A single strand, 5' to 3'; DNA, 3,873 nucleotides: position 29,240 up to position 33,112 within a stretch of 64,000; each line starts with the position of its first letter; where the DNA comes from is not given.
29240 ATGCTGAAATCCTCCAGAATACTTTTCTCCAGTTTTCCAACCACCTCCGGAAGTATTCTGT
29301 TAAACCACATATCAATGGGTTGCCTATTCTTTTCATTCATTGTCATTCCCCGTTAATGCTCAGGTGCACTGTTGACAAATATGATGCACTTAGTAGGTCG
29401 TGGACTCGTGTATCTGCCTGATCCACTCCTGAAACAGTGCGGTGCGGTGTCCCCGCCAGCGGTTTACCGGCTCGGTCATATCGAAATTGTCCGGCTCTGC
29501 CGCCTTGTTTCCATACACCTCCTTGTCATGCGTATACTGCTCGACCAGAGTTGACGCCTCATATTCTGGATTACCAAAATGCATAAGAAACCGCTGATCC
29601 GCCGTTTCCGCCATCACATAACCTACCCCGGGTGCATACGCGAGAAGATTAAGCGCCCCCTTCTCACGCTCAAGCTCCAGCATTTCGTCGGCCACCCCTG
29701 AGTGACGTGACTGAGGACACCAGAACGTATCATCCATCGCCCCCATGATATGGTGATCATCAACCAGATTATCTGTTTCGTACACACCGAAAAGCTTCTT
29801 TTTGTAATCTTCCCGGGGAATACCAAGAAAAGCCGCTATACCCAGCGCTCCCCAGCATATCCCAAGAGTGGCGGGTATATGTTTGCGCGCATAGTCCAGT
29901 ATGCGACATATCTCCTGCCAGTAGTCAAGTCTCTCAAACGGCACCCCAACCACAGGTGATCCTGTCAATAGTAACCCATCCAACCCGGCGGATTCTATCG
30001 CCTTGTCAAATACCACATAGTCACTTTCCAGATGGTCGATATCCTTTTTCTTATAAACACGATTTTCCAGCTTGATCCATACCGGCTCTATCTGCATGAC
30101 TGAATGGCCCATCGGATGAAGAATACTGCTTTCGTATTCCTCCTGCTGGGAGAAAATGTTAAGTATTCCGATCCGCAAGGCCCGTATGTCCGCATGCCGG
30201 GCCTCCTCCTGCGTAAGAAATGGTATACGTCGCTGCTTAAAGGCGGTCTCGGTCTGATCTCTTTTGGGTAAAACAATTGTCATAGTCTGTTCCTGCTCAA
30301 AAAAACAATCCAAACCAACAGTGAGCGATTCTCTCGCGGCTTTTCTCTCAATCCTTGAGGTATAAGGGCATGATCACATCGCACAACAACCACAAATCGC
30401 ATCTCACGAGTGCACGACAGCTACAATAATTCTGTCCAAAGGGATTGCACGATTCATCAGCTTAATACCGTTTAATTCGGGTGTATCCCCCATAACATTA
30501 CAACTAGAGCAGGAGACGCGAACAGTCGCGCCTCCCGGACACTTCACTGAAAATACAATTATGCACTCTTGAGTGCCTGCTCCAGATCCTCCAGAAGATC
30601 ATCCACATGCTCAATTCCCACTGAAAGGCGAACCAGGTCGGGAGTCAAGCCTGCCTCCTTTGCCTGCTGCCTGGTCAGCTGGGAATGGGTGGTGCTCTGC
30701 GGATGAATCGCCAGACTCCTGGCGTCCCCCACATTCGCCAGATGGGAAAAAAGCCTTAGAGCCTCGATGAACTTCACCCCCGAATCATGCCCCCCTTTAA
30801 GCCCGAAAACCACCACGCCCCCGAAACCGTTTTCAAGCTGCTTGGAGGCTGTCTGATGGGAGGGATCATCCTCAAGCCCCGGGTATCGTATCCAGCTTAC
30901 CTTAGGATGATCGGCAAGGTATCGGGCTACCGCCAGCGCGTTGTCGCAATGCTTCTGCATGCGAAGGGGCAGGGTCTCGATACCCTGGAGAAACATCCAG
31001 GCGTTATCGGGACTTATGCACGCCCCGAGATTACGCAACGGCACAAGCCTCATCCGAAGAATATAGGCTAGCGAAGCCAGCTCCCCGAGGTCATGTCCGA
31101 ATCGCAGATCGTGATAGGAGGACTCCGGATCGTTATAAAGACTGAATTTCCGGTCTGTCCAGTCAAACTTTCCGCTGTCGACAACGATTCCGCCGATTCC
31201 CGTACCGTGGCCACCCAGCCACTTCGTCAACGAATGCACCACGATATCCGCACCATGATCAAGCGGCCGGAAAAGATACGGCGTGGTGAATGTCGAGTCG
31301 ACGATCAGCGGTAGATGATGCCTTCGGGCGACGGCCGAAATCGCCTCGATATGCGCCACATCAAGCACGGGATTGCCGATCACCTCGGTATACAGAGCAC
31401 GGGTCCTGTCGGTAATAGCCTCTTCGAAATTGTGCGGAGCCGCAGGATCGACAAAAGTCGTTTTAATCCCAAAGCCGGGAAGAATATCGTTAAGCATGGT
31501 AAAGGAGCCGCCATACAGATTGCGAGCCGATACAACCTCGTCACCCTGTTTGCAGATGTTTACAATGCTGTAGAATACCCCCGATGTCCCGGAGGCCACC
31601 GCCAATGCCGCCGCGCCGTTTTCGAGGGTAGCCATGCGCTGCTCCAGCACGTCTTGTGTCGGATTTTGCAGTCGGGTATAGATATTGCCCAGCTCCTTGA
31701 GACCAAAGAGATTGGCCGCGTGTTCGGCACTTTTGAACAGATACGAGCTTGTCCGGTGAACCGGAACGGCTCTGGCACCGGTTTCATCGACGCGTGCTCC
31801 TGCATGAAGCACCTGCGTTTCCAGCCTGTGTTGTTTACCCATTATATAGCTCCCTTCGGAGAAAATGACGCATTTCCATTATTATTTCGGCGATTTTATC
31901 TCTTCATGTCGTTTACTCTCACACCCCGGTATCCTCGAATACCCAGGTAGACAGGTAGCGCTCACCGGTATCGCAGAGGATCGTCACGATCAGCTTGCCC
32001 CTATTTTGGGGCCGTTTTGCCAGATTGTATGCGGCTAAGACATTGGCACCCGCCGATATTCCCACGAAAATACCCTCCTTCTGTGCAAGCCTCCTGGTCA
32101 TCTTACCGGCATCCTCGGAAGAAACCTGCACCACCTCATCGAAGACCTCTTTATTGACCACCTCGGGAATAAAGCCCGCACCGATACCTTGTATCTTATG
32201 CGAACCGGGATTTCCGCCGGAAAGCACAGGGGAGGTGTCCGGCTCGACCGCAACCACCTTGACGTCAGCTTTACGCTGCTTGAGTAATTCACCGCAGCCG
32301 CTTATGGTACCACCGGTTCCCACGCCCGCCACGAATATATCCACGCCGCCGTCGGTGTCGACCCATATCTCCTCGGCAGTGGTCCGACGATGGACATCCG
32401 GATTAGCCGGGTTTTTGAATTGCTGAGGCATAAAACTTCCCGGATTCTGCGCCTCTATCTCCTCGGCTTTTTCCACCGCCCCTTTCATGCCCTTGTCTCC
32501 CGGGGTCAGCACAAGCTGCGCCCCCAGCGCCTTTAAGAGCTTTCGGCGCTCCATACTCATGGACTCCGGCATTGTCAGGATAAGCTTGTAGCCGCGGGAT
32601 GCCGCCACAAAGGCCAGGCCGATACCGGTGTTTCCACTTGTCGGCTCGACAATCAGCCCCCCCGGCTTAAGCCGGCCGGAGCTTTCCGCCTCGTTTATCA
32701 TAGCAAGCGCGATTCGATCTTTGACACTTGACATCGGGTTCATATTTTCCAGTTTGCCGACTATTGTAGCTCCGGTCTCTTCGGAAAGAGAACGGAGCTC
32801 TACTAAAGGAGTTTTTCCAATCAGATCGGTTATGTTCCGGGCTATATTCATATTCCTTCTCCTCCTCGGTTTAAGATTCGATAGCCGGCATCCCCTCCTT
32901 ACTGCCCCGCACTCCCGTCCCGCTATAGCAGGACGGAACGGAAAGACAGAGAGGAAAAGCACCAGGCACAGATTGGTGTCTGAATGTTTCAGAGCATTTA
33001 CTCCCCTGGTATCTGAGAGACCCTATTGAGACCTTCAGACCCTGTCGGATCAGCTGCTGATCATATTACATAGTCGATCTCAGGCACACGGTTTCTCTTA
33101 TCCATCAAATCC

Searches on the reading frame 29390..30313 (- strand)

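Call 38: search_protein_families(library=pfam, proteins=[window:29390-30313:-], max_evalue=0.00001)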
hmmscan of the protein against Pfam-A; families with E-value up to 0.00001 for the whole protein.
window:29390-30313:- (307 aa): 1 family
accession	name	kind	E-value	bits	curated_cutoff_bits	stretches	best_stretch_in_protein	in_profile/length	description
PF04204.22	HTS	-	1.3e-71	241.5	27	1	13-305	2-296/298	Homoserine O-succinyltransferase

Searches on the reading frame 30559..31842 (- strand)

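Call 38: search_protein_families(library=pfam, proteins=[window:30559-31842:-], max_evalue=0.00001)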
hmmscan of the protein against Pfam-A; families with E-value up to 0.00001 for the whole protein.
window:30559-31842:- (427 aa): 2 families
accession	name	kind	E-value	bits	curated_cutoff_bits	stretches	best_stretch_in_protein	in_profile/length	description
PF01053.26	Cys_Met_Meta_PP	-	1.8e-132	441.9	27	1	8-425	1-381/381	Cys/Met metabolism PLP-dependent enzyme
PF01041.23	DegT_DnrJ_EryC1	-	5.6e-08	32.8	19.8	1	60-183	23-146/360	DegT/DnrJ/EryC1/StrS aminotransferase family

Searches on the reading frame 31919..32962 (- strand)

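Call 38: search_protein_families(library=pfam, proteins=[window:31919-32962:-], max_evalue=0.00001)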
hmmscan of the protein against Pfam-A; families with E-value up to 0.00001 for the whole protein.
window:31919-32962:- (347 aa): 1 family
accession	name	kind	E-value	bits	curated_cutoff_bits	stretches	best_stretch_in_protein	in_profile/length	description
PF00291.31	PALP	-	1.9e-76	257.7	35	1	44-331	1-295/295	Pyridoxal-phosphate dependent enzyme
